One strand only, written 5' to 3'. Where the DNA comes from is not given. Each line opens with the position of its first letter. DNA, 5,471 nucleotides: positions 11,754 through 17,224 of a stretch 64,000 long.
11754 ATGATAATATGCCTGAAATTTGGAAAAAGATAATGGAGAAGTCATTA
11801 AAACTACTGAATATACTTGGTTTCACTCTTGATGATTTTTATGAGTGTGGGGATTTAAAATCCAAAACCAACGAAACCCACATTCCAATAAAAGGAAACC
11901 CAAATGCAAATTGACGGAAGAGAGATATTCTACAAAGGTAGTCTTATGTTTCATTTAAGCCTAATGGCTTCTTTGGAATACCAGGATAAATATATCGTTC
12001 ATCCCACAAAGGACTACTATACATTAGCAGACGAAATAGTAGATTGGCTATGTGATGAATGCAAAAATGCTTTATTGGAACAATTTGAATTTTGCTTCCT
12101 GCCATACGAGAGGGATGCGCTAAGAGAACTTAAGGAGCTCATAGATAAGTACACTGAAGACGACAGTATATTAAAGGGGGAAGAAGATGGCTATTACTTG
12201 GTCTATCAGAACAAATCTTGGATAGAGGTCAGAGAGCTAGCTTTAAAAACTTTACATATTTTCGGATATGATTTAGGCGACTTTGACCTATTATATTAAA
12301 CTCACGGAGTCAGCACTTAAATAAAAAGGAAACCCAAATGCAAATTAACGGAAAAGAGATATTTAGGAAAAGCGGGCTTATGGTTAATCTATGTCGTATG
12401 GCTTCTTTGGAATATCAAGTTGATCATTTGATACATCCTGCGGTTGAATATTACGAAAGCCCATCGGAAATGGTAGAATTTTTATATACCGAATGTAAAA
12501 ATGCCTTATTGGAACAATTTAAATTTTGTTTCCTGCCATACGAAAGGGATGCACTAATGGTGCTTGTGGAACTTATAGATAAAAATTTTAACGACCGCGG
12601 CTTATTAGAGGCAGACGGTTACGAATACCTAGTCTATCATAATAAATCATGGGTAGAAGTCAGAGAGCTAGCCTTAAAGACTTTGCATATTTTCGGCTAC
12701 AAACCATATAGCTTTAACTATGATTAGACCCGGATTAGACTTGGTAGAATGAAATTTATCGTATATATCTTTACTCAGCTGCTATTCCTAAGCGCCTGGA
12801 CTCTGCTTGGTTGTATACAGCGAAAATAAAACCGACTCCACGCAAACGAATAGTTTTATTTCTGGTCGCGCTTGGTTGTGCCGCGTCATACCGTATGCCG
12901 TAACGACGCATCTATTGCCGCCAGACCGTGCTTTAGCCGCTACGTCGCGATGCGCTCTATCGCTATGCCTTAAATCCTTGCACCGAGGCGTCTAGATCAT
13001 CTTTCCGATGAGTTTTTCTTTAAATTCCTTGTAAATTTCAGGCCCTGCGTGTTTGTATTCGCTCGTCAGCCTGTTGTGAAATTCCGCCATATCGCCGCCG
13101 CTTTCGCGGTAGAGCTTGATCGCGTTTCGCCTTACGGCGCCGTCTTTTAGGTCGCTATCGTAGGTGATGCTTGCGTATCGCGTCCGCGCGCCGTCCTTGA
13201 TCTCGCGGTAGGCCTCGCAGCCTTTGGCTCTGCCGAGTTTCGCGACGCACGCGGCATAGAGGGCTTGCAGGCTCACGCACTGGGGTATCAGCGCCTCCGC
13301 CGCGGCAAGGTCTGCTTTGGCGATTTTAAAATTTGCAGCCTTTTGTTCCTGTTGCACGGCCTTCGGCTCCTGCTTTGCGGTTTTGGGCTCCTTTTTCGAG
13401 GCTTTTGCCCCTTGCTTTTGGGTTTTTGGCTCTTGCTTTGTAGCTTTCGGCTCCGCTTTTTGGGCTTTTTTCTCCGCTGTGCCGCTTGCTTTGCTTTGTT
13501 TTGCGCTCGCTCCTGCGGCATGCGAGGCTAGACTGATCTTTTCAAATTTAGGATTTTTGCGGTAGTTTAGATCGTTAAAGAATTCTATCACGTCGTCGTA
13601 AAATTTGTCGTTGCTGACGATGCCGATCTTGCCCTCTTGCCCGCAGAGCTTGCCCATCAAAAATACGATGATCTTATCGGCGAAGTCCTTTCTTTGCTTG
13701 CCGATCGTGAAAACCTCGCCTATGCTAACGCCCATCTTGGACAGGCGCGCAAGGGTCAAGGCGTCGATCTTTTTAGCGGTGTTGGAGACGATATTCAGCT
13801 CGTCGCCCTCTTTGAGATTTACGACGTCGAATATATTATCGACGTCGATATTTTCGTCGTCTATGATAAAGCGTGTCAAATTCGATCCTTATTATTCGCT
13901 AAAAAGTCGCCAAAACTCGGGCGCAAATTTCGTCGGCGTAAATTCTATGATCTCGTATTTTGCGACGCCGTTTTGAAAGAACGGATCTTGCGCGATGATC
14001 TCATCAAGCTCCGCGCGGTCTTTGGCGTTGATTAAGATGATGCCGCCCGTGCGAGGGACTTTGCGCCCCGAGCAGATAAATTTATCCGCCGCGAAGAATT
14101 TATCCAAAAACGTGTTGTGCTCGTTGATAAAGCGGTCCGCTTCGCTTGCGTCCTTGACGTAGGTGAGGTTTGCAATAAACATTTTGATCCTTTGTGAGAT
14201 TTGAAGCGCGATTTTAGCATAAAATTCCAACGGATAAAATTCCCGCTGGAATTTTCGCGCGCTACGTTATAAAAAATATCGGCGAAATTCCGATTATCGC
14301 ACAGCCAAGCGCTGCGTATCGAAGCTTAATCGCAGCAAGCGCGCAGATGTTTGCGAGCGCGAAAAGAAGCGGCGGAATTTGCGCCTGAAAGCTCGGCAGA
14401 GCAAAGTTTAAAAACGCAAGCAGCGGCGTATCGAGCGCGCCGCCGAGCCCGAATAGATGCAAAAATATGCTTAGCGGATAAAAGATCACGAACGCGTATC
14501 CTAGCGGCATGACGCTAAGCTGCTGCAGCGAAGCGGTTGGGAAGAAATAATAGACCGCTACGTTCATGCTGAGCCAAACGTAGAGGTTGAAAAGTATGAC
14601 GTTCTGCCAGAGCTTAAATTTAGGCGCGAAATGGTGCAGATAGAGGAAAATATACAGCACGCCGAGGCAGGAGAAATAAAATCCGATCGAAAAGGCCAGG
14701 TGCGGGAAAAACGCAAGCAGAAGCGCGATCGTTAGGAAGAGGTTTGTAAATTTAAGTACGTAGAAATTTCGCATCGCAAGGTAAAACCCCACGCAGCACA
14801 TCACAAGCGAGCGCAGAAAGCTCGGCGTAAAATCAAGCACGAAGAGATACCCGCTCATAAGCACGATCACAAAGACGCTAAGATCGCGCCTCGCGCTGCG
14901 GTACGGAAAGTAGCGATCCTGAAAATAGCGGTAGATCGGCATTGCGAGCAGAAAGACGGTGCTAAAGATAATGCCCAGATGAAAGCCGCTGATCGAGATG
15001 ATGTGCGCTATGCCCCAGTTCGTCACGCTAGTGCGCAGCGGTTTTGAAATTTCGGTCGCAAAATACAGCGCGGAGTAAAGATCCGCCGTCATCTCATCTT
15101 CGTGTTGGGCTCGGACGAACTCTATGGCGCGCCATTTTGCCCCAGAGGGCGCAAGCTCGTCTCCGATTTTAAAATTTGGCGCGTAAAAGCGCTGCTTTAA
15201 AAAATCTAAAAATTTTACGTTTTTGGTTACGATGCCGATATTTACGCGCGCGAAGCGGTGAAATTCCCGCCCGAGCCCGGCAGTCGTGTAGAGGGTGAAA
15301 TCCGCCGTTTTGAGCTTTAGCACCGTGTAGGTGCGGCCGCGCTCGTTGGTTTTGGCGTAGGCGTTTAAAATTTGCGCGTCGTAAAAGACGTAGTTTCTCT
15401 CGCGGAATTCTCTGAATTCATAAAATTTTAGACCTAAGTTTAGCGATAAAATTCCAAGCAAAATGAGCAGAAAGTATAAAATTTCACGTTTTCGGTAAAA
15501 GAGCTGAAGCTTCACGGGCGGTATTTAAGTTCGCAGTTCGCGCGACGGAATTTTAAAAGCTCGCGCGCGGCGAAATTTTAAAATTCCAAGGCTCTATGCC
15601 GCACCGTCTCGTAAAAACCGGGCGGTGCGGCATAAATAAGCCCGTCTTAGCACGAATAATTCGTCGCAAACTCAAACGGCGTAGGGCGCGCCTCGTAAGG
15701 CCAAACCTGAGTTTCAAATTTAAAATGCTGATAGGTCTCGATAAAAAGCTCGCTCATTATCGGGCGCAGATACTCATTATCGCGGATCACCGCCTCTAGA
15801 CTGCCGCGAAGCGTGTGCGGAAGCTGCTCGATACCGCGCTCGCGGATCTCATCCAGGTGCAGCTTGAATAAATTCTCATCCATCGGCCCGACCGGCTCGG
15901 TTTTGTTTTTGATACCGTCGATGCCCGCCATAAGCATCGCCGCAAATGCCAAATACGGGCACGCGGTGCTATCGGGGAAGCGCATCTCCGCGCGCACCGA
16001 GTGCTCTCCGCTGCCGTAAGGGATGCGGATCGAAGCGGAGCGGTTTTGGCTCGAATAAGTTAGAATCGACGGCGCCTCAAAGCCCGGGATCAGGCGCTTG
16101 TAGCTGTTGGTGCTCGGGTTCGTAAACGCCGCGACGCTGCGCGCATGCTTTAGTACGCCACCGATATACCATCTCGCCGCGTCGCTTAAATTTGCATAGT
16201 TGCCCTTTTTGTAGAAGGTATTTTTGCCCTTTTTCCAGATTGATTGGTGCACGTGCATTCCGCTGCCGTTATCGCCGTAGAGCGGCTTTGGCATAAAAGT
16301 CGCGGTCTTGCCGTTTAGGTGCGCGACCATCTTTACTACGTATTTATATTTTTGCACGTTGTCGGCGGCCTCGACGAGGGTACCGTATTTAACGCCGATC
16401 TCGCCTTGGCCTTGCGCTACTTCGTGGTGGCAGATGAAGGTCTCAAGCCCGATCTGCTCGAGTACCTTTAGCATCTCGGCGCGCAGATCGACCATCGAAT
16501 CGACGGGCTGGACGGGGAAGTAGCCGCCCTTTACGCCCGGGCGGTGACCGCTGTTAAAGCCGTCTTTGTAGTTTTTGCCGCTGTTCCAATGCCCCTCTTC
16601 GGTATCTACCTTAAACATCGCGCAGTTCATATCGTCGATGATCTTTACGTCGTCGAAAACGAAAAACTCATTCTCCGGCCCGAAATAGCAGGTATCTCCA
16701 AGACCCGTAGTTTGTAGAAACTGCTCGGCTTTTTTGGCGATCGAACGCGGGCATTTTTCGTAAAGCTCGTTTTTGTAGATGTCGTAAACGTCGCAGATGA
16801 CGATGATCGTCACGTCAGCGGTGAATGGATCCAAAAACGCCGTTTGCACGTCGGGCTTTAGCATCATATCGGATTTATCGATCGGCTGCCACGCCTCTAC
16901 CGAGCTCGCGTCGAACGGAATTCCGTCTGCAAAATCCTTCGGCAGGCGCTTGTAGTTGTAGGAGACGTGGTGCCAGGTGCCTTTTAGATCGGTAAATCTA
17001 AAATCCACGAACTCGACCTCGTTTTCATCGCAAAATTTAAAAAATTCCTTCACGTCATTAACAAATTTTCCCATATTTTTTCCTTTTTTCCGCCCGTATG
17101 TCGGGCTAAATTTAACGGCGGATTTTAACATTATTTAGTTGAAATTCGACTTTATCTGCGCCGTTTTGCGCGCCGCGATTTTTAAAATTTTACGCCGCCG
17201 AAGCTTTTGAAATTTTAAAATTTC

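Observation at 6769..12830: tRNA-Lys-adjacent AT-rich island: 13 small same-strand ORFs, multiple paralog families, no toxin, integrase or secretion gene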

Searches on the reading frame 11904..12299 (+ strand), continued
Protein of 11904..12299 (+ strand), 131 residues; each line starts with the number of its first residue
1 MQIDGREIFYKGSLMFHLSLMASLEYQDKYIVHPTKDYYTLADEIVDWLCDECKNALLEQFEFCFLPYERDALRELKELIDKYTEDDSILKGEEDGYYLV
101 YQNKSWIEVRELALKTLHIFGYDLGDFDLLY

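Call 71: find_encoding_contigs(protein=P0278, flank=8000, max_places=4)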
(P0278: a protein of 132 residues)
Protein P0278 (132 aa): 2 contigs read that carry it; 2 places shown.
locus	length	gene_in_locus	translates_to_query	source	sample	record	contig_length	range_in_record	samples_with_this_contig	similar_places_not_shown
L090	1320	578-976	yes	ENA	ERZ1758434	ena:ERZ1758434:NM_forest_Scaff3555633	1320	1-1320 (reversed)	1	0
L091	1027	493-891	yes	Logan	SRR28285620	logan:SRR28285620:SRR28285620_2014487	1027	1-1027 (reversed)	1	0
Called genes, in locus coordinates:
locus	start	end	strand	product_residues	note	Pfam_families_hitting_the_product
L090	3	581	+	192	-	?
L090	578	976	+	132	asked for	-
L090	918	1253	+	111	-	-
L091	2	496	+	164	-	?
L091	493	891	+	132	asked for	-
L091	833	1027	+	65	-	?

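Call 72: find_encoding_contigs(protein=P0316, flank=8000, max_places=4)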
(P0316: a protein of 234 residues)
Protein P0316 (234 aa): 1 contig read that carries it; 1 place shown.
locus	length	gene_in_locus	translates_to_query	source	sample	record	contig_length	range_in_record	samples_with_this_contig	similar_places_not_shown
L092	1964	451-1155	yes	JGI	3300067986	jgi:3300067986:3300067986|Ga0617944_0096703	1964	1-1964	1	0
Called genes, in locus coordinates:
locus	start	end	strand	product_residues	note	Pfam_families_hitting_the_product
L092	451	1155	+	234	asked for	-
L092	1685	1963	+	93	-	?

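Call 73: find_encoding_contigs(protein=P0350, flank=8000, max_places=4)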
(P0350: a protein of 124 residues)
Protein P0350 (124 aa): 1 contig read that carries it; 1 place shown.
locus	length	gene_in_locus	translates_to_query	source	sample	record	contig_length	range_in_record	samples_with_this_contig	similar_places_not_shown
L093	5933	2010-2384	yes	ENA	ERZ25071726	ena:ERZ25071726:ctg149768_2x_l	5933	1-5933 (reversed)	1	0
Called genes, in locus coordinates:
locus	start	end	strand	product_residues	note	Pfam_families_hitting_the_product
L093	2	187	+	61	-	?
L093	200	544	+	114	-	-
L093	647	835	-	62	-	PF13384:HTH_23 (faint), PF13518:HTH_28 (weak), PF13551:HTH_29 (weak)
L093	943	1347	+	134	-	-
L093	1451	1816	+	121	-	-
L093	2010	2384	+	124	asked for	-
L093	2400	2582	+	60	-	-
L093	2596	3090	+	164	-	-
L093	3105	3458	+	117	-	-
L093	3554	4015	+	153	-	-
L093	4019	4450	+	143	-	-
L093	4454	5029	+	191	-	-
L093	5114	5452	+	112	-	-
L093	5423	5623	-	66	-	-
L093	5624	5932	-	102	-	?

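Call 75: search_protein_families(library=pfam, proteins=[L090:3-581:+, L088:397-783:+, L086:9652-10011:+, L079:9332-9610:+, L057:2542-3441:+, L028:1928-2827:+, L073:3-1619:+, L041:2-1618:+, L077:1-3837:+, L055:3-4124:+], max_evalue=0.01)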
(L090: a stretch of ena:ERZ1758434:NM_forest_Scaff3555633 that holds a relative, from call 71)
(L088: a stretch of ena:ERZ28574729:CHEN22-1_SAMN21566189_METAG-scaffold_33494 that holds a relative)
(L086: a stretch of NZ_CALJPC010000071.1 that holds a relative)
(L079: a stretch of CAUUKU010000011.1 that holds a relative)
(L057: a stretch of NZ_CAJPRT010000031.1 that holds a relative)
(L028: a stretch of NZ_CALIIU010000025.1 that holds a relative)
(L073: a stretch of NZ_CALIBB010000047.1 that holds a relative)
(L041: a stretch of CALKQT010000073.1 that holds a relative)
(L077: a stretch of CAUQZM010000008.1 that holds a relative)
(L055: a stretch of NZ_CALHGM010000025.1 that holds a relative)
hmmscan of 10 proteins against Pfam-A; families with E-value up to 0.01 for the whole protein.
L090:3-581:+ (192 aa): 1 family
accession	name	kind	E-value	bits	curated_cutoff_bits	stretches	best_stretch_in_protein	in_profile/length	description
PF15532.11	Ntox30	-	6.1e-07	30.1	25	1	120-166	23-70/103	Bacterial toxin 30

L088:397-783:+ (128 aa): 1 family
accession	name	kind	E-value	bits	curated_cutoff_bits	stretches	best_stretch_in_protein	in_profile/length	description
PF15532.11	Ntox30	-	2.3e-05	25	25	1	38-100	14-72/103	Bacterial toxin 30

L086:9652-10011:+ (119 aa): 2 families
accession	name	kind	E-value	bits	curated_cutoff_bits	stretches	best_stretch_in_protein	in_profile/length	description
PF15532.11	Ntox30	-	1.8e-05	25.4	25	1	46-97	24-72/103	Bacterial toxin 30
PF22178.3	Gp5_trimer_C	-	0.0014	19.2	30.9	0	47-68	14-35/112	Bacteriophage T4 gp5 C-terminal trimerisation domain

L079:9332-9610:+ (92 aa): 1 family
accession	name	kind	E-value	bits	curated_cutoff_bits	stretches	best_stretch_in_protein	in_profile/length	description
PF15532.11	Ntox30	-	2.5e-06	28.1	25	1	19-76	25-82/103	Bacterial toxin 30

L057:2542-3441:+ (299 aa): 1 family
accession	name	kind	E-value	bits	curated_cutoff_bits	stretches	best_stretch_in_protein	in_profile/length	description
PF15532.11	Ntox30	-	0.00024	21.7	25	1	226-276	24-73/103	Bacterial toxin 30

L028:1928-2827:+ (299 aa): 1 family
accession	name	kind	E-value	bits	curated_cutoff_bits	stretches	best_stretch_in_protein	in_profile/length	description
PF15532.11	Ntox30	-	2.1e-05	25.1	25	1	223-279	24-76/103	Bacterial toxin 30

L073:3-1619:+ (538 aa): 0 families

L041:2-1618:+ (538 aa): 0 families

L077:1-3837:+ (1278 aa): 1 family
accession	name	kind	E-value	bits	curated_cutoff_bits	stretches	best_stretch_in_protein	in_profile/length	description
PF13332.12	Fil_haemagg_2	-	2.3e-33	116.2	22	3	437-599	4-169/170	Hemagglutinin repeat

L055:3-4124:+ (1373 aa): 2 families
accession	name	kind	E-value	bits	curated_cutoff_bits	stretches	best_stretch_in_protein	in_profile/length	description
PF13332.12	Fil_haemagg_2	-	2.5e-38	132.3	22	3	470-632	4-169/170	Hemagglutinin repeat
PF09000.15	Cytotoxic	-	1.6e-33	115.4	22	1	1291-1371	1-79/80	Cytotoxic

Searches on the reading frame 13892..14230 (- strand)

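Call 5: search_protein_families(library=pfam, proteins=[window:13892-14230:-], max_evalue=1)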
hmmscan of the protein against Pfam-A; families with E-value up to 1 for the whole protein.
window:13892-14230:- (112 aa): 4 families
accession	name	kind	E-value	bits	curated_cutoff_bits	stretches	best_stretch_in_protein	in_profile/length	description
PF03795.20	YCII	-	4.2e-14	53.2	24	1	17-98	1-95/95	YCII-related domain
PF11014.13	DUF2852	-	0.1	13.1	22.5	0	15-39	92-116/116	Protein of unknown function (DUF2852)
PF23230.1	zf-C2H2_13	-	0.14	12.8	27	1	41-57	24-40/59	C2H2-type zinc finger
PF02426.22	MIase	-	0.29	11.7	26.7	1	25-86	14-75/90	Muconolactone delta-isomerase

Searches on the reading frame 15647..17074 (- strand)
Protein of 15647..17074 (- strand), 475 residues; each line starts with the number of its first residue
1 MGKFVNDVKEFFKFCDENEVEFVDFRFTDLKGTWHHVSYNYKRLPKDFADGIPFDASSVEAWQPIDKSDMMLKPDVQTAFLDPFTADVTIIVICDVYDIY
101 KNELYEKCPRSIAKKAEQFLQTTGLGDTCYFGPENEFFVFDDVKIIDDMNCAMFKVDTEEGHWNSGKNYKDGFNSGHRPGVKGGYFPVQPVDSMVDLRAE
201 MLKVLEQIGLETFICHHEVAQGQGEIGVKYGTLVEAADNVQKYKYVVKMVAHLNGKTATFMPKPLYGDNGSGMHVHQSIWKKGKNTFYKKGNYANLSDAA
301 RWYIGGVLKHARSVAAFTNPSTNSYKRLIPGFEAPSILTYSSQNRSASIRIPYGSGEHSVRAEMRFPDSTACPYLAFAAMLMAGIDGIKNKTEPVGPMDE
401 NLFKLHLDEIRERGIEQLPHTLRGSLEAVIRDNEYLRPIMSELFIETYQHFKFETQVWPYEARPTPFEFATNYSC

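Call 51: list_cluster_members(proteins=[window:15647-17074:-, window:39610-41940:+, window:7317-7652:+, window:8599-8940:+, window:9378-9728:+, window:9761-10372:+, window:10389-10742:+, window:12338-12727:+])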
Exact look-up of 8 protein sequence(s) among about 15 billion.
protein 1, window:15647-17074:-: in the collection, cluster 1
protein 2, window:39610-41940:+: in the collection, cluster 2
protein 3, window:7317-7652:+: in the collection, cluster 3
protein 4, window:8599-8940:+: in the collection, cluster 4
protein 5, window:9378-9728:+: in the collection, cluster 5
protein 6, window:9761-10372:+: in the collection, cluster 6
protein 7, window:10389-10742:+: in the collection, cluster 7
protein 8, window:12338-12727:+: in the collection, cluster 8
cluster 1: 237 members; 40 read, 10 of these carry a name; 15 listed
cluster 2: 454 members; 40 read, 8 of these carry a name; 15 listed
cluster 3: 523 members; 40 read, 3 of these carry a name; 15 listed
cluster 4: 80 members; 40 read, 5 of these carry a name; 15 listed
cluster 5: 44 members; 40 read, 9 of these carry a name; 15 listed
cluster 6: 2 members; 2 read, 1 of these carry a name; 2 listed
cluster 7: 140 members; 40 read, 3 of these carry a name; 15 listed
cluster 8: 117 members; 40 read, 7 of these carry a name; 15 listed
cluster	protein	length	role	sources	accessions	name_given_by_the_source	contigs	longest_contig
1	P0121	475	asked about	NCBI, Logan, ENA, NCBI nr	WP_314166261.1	type I glutamate--ammonia ligase [uncultured Campylobacter sp.]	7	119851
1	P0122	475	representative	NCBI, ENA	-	-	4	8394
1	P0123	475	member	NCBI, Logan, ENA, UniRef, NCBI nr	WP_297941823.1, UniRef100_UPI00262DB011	type I glutamate--ammonia ligase [uncultured Campylobacter sp.] | type I glutamate--ammonia ligase n=1 Tax=uncultured Campylobacter sp. TaxID=218934 ...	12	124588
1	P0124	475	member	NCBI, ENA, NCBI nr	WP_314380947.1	type I glutamate--ammonia ligase [uncultured Campylobacter sp.]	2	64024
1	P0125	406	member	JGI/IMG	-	glutamine synthetase, type I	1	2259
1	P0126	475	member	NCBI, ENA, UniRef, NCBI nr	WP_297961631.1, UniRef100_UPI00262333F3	type I glutamate--ammonia ligase [uncultured Campylobacter sp.] | type I glutamate--ammonia ligase n=1 Tax=uncultured Campylobacter sp. TaxID=218934 ...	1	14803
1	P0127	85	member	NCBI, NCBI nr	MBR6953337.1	MAG: glutamine synthetase beta-grasp domain-containing protein, partial [Campylobacter ... | glutamine synthetase beta-grasp domain-containing protein [Campylobacter sp.]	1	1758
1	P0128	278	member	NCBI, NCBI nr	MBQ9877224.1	MAG: glutamine synthetase beta-grasp domain-containing protein, partial [Campylobacter ... | glutamine synthetase beta-grasp domain-containing protein [Campylobacter sp.]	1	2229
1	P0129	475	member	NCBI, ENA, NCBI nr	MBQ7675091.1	MAG: type I glutamate--ammonia ligase [Campylobacter sp.] | type I glutamate--ammonia ligase [Campylobacter sp.]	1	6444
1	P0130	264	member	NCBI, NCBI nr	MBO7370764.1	MAG: glutamine synthetase beta-grasp domain-containing protein, partial [Campylobacter ... | glutamine synthetase beta-grasp domain-containing protein [Campylobacter sp.]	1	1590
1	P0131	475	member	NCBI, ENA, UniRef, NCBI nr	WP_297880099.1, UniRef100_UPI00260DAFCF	type I glutamate--ammonia ligase [uncultured Campylobacter sp.] | type I glutamate--ammonia ligase n=1 Tax=uncultured Campylobacter sp. TaxID=218934 ...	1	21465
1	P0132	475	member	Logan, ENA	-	-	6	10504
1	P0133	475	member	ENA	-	-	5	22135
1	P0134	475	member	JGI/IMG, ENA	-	-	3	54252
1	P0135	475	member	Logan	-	-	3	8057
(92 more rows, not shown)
